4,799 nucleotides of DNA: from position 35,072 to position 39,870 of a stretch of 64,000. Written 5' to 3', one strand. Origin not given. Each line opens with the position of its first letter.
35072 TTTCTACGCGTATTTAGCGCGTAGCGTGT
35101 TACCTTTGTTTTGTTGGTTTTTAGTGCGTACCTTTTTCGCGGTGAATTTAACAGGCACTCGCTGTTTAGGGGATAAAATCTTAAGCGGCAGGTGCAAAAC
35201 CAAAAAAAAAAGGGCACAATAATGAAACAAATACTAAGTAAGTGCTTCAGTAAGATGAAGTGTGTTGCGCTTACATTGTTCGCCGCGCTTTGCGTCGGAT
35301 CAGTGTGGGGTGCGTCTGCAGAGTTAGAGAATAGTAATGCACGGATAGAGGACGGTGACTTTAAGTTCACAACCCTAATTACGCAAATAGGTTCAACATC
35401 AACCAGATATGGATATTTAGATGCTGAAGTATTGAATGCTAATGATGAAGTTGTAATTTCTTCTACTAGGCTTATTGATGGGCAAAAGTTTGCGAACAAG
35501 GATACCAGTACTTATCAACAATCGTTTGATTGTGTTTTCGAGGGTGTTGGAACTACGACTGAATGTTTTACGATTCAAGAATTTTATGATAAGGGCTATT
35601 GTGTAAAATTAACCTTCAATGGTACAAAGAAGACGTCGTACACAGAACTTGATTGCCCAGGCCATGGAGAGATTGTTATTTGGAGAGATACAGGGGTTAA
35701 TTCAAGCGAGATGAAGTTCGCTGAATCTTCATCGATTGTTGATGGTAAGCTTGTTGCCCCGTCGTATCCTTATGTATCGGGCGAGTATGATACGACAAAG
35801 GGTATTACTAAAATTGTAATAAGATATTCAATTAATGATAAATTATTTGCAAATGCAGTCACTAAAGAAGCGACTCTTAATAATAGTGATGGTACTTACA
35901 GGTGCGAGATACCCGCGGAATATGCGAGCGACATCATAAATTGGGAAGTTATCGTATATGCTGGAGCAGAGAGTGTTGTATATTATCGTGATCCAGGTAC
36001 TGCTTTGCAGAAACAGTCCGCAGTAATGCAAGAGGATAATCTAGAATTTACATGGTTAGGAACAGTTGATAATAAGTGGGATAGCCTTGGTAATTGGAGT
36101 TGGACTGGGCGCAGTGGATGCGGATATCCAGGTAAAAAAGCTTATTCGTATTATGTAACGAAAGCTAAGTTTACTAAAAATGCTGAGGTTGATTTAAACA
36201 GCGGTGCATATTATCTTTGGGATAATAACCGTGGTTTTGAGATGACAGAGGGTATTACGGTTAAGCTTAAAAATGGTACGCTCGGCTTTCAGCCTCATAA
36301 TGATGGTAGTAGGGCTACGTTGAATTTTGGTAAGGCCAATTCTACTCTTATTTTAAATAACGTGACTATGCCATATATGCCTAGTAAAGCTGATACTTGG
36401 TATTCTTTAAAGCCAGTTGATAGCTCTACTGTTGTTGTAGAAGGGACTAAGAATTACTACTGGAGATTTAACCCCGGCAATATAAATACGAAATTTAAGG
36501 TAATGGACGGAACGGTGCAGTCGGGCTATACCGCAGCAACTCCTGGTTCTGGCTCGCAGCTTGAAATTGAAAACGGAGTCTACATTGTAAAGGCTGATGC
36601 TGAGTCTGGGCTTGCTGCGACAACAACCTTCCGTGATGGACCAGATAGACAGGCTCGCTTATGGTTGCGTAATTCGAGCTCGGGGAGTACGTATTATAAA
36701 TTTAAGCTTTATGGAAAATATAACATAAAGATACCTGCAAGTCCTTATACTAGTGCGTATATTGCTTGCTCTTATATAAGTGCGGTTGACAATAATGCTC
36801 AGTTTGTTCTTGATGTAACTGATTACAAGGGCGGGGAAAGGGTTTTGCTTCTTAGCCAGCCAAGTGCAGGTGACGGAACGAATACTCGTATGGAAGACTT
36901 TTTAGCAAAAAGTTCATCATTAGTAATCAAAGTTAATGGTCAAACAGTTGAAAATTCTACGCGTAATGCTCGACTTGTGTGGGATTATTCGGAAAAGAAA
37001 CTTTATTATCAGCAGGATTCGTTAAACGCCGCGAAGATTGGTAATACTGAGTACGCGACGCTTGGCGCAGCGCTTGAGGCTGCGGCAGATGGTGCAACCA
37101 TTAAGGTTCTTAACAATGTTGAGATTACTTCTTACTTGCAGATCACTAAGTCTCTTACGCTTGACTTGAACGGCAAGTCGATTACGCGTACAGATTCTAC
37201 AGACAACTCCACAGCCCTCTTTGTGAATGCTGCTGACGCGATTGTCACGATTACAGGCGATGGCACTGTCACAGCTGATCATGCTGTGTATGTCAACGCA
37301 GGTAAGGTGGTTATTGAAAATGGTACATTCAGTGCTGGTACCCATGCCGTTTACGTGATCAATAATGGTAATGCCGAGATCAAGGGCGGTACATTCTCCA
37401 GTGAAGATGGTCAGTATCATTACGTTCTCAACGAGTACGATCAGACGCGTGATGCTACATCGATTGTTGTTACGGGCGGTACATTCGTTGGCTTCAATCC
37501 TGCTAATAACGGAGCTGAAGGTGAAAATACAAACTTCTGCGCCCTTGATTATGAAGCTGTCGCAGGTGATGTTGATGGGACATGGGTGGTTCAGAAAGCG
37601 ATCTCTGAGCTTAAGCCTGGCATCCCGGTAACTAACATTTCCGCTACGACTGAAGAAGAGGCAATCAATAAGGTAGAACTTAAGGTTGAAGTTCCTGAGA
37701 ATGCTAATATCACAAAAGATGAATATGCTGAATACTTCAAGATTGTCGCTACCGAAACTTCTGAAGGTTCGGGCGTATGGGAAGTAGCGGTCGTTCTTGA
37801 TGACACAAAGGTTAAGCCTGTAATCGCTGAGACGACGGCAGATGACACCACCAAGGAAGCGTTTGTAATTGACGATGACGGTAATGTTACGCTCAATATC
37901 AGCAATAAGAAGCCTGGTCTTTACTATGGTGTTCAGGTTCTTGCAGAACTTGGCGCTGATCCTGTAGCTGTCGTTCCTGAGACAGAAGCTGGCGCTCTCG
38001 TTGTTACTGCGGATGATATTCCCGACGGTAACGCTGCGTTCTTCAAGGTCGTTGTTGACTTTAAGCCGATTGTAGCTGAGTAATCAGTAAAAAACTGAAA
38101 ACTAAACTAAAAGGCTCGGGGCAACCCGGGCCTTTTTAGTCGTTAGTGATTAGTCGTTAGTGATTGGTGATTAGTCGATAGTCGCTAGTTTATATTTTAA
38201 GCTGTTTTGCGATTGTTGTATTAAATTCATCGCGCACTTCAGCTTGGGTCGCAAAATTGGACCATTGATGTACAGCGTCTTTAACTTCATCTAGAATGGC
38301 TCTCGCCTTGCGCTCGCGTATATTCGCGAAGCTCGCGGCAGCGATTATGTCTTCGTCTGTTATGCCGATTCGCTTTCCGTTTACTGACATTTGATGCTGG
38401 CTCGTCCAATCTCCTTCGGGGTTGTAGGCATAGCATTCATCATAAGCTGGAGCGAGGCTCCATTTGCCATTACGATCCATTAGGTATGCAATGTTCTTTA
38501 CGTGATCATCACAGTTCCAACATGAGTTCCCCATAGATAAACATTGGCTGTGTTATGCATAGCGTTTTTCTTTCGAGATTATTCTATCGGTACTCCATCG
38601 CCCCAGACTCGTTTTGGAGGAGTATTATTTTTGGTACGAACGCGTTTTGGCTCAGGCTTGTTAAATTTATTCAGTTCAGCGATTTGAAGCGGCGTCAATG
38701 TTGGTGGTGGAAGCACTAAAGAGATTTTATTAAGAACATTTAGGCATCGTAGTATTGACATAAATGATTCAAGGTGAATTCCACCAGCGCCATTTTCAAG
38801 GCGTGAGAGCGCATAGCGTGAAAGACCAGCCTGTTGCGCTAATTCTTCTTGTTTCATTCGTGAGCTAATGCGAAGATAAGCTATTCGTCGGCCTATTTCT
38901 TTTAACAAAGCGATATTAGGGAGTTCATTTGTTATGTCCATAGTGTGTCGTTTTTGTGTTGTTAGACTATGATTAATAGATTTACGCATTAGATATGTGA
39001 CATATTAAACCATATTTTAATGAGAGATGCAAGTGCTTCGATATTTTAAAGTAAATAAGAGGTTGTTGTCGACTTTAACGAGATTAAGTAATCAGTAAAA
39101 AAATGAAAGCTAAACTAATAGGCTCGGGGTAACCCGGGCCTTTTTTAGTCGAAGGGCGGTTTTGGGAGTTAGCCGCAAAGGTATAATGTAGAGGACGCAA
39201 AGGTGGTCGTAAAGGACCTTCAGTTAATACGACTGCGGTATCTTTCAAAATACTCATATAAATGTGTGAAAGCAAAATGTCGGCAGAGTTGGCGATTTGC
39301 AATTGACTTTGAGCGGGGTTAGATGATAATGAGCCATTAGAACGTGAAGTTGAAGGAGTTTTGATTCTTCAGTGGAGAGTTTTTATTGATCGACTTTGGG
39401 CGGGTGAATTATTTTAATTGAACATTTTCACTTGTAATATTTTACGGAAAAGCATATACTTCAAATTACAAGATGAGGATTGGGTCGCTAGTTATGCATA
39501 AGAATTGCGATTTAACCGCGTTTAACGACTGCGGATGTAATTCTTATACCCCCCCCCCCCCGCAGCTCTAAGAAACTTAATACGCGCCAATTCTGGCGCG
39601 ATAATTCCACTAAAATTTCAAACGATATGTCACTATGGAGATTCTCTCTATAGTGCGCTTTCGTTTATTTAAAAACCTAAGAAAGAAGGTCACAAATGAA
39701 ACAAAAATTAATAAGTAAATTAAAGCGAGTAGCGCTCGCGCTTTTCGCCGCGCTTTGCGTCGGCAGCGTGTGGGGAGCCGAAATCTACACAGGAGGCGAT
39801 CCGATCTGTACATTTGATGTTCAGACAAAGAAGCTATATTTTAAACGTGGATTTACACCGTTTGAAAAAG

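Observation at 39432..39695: Conserved ~230-nt structured leader with a length-variable poly-C tract upstream of P2 (homologous to the P3 leader)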

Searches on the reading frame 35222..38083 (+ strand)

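Call 11: search_protein_families(library=pfam, proteins=[window:35222-38083:+], max_evalue=0.01)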
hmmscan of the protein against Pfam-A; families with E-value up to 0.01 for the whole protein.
window:35222-38083:+ (953 aa): 1 family
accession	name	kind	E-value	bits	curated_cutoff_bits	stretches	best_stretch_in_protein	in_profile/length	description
PF03171.26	2OG-FeII_Oxy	-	0.00026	21.7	23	0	353-410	19-67/101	2OG-Fe(II) oxygenase superfamily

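Call 50: search_protein_families(library=ncbifam, proteins=[window:35222-38083:+], max_evalue=0.01)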
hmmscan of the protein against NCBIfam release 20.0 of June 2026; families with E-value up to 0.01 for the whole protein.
window:35222-38083:+ (953 aa): 0 families

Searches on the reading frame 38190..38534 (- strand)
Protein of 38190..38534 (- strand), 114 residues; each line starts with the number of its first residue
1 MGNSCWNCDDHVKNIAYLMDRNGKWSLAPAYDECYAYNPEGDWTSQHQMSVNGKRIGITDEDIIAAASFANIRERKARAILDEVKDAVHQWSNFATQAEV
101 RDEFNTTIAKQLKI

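Call 11: search_protein_families(library=pfam, proteins=[window:38190-38534:-], max_evalue=0.01)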
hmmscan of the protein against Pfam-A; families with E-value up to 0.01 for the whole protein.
window:38190-38534:- (114 aa): 2 families
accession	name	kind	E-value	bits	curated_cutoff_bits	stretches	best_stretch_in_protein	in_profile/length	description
PF07804.18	HipA_C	-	8.8e-15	55.4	30.5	1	6-91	133-213/213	HipA-like C-terminal domain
PF14903.11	WG_beta_rep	-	0.0048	17.3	25.6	1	18-38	3-23/35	WG containing repeat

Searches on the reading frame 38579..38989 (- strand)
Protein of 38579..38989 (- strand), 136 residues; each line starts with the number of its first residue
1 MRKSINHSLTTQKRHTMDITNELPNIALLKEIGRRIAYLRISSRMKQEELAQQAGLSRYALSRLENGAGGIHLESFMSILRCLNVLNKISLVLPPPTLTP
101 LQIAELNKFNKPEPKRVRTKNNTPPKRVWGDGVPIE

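Call 11: search_protein_families(library=pfam, proteins=[window:38579-38989:-], max_evalue=0.01)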
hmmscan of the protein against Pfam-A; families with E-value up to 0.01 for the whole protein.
window:38579-38989:- (136 aa): 4 families
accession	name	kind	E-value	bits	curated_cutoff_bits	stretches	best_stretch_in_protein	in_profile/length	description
PF01381.28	HTH_3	-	4.8e-07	30.2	23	1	36-85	1-50/55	Helix-turn-helix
PF13560.12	HTH_31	-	1.2e-06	29.1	27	1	31-71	1-42/64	Helix-turn-helix domain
PF13443.12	HTH_26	-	1.9e-05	25.3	22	1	36-85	2-52/63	Cro/C1-type HTH DNA-binding domain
PF12844.13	HTH_19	-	0.00068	19.9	30.2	1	33-69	1-37/64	Helix-turn-helix domain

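Call 33: find_encoding_contigs(protein=window:38579-38989:-, flank=2500, max_places=10)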
Protein window:38579-38989:- (136 aa): no gene with exactly this product is on record in the collection.

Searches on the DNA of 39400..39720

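Call 51: search_rna_families(source=window, start=39400, end=39720, threshold=evalue, max_evalue=5)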
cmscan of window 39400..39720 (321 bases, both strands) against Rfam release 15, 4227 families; matches with E-value up to 5: 2.
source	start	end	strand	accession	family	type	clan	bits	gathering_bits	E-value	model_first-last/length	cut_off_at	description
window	39580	39644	-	RF04181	rteR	Gene; sRNA;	-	17.5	72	3.3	1-84/84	no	rteR sRNA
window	39620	39665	+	RF01037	mir-644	Gene; miRNA;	-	14.9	96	2.8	15-59/73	no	mir-644 microRNA precursor family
